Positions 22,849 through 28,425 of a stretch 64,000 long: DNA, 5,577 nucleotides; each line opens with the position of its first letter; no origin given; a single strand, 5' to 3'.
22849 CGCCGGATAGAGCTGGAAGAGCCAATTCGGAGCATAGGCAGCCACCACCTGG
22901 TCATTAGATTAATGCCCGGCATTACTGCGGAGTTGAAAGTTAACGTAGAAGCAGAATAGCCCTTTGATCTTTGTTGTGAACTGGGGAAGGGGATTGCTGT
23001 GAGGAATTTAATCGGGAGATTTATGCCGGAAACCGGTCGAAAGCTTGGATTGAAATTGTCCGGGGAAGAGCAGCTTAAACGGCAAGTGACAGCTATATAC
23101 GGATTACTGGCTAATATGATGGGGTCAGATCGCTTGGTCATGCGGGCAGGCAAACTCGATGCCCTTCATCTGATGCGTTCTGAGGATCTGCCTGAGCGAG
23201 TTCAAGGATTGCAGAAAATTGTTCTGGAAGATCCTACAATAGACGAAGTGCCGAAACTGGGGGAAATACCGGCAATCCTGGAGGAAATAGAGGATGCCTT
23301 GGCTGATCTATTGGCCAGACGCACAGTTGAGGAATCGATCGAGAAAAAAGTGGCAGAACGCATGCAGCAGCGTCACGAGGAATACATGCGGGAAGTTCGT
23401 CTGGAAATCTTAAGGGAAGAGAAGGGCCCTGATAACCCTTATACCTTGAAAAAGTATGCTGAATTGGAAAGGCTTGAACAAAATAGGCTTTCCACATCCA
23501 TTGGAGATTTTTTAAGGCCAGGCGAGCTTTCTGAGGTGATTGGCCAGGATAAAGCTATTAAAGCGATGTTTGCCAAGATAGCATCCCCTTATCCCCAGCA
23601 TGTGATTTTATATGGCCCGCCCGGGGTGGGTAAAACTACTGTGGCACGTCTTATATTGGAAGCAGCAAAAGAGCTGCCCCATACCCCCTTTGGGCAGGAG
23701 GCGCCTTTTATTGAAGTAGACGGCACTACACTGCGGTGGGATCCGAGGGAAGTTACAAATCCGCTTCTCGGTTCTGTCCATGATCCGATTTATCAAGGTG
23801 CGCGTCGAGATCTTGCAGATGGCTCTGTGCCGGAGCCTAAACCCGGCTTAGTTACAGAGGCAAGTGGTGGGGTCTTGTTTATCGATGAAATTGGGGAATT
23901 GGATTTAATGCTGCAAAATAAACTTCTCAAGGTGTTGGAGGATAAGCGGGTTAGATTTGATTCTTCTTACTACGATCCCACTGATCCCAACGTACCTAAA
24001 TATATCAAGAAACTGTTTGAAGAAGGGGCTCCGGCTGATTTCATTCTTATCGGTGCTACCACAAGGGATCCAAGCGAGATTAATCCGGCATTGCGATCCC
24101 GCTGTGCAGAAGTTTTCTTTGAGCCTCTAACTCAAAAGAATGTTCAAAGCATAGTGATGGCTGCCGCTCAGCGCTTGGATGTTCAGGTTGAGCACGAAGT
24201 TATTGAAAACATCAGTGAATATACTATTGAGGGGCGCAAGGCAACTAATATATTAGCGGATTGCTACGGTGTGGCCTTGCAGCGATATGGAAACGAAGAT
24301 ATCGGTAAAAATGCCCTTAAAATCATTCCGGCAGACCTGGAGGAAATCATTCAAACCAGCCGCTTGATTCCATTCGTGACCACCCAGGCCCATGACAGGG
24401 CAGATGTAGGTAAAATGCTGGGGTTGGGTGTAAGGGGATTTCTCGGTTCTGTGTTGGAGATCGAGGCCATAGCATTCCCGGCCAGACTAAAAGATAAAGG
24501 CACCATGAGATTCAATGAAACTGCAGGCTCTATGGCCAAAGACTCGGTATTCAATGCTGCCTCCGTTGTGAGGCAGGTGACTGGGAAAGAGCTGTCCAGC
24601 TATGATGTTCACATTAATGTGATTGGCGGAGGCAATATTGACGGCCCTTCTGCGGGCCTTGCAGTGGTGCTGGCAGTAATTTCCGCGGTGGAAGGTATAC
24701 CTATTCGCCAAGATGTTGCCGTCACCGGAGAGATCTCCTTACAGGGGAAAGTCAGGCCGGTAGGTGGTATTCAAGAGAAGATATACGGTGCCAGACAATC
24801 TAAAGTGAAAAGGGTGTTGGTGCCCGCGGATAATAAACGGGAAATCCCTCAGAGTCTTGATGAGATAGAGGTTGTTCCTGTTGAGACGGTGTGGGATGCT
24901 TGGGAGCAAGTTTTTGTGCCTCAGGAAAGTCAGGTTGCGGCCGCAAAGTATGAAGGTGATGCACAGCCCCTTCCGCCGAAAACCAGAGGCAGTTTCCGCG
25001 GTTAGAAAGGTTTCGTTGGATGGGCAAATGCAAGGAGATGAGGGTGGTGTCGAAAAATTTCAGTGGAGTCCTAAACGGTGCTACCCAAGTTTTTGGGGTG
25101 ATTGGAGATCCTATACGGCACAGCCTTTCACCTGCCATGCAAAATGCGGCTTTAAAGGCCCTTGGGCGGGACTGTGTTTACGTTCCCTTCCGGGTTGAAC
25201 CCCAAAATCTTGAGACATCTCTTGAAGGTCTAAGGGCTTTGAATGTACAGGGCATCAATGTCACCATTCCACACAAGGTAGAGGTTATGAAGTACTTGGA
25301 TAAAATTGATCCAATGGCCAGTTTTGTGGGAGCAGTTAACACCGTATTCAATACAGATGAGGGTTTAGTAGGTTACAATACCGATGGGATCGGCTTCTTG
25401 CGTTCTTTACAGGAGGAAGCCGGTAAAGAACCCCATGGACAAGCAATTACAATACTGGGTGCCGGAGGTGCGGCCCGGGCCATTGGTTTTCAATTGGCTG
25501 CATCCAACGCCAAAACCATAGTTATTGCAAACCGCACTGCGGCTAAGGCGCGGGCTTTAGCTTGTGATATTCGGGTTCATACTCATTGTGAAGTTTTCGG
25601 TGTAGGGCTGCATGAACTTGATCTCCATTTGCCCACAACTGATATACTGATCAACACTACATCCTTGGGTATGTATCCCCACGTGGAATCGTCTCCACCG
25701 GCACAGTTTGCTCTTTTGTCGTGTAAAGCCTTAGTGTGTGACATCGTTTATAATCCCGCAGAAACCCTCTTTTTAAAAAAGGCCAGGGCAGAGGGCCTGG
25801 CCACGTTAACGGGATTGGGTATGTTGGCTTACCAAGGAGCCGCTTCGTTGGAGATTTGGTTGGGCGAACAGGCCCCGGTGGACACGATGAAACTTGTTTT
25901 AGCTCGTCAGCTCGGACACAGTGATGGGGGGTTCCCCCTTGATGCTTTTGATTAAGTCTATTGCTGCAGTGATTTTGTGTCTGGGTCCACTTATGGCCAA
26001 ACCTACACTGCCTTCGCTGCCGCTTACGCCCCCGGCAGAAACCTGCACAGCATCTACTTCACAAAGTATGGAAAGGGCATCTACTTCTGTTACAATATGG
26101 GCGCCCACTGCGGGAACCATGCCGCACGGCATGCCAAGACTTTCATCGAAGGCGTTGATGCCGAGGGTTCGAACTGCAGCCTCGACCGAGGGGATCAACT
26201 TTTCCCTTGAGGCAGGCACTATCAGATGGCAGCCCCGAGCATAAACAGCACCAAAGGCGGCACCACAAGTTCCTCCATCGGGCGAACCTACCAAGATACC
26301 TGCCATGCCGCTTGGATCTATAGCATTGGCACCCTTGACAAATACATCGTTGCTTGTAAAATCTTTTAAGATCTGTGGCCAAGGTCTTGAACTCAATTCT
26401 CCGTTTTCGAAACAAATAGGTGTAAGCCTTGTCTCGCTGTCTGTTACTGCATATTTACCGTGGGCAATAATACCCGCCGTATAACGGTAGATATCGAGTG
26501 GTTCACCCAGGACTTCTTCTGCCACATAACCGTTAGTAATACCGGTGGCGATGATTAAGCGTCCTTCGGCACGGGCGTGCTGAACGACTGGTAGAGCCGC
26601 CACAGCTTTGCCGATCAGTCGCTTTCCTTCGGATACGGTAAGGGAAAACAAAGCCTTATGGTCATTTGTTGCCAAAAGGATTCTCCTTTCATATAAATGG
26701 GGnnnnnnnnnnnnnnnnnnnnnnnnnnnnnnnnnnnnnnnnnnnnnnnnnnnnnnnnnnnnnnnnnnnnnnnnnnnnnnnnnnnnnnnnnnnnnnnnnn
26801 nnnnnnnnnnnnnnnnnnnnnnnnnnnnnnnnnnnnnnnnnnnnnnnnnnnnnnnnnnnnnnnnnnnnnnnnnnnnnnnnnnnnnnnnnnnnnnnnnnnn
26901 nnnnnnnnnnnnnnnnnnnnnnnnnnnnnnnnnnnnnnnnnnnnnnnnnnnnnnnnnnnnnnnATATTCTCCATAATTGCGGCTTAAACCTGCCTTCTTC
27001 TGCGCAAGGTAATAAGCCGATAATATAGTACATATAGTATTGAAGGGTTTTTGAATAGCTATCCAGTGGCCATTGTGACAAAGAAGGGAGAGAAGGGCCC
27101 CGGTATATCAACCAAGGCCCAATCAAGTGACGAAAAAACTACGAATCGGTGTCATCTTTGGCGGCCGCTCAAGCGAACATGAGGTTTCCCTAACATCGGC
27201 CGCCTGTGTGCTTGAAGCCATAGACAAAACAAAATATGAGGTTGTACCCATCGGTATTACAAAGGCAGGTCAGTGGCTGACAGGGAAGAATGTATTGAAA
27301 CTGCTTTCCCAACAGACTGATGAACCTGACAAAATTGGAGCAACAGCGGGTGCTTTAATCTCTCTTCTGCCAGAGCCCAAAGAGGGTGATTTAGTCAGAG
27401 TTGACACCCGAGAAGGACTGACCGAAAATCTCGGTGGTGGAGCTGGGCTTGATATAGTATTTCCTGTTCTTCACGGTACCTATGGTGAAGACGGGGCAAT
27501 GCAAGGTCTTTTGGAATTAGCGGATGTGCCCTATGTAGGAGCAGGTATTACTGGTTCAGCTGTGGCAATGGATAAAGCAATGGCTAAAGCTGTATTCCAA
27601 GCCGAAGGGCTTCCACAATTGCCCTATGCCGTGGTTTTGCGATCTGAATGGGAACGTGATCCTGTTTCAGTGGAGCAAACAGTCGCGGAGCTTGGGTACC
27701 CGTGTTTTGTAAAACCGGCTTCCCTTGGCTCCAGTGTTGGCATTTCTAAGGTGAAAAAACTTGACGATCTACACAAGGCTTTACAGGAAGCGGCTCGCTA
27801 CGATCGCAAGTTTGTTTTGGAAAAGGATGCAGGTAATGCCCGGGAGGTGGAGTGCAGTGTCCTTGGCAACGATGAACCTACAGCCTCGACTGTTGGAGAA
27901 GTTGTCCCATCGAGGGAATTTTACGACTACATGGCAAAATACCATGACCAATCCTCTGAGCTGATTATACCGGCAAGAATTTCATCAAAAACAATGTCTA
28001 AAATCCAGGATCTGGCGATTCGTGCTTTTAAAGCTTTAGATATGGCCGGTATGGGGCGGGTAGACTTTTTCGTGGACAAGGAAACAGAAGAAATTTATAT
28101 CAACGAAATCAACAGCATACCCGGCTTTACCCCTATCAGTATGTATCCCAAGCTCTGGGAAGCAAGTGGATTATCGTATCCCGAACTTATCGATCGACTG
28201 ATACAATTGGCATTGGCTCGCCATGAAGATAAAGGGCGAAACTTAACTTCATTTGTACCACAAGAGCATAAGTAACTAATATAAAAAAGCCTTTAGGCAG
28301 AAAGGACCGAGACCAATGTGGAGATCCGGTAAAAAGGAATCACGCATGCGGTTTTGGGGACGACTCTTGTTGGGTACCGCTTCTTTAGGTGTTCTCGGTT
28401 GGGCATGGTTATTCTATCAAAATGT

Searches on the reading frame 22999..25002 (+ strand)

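Call 25: search_protein_families(library=pfam, max_evalue=0.00001, proteins=[window:22999-25002:+])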
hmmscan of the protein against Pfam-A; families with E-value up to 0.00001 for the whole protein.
seq(668 aa): 8 families
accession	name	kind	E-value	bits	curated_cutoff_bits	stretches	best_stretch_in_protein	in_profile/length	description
PF05362.19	Lon_C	-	1.9e-33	116.2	21.1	1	459-637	16-201/205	Lon protease (S16) C-terminal proteolytic domain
PF00158.32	Sigma54_activat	-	1.5e-14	54.5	20.2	1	181-319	2-123/168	Sigma-54 interaction domain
PF00004.35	AAA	-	3.3e-14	53.9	21.2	1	202-375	1-129/131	ATPase family associated with various cellular activities (AAA)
PF01078.27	Mg_chelatase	-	5.3e-13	49.3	20.3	1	177-321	2-138/207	Magnesium chelatase, subunit ChlI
PF07728.20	AAA_5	-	2.7e-11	44.1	22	1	201-369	1-139/139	AAA domain (dynein-related subfamily)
PF05496.18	RuvB_N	-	8.8e-11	42.3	27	1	172-221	1-55/159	Holliday junction DNA helicase RuvB P-loop domain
PF13541.12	ChlI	-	1e-09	38.8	27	1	528-612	36-121/121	Subunit ChlI of Mg-chelatase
PF13191.12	AAA_16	-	1.9e-07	32.2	32.6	1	185-226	10-51/167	AAA ATPase domain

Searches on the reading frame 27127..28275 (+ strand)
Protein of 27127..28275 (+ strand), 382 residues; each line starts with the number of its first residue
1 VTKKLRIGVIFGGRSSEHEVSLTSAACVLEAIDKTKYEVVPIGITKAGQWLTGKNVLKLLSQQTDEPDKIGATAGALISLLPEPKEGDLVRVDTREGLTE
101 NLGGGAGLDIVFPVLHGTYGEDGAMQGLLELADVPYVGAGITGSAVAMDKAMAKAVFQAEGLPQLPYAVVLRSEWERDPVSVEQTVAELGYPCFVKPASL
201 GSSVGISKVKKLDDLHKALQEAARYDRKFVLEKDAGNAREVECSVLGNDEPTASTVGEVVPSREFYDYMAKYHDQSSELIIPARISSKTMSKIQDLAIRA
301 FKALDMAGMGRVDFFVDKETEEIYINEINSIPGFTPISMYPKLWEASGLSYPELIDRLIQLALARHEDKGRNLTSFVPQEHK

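Call 11: search_protein_families(library=pfam, proteins=[window:27127-28275:+], max_evalue=0.01)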
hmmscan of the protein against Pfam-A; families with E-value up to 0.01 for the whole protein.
window:27127-28275:+ (382 aa): 5 families
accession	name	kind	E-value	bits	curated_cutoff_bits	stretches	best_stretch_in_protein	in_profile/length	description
PF07478.18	Dala_Dala_lig_C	-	1.5e-74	250.4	24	1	157-360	2-204/204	D-ala D-ala ligase C-terminus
PF01820.27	Dala_Dala_lig_N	-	9.3e-36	123.4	34.6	1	6-139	1-121/121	D-ala D-ala ligase N-terminus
PF02786.22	CPSase_L_D2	-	1.9e-12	47.6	19.8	1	183-330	31-178/211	Carbamoyl-phosphate synthase L chain, ATP binding domain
PF02222.28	ATP-grasp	-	2.9e-12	47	27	1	179-329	19-160/179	ATP-grasp domain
PF13535.11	ATP-grasp_4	-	0.00027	21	27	1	190-222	2-34/160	ATP-grasp domain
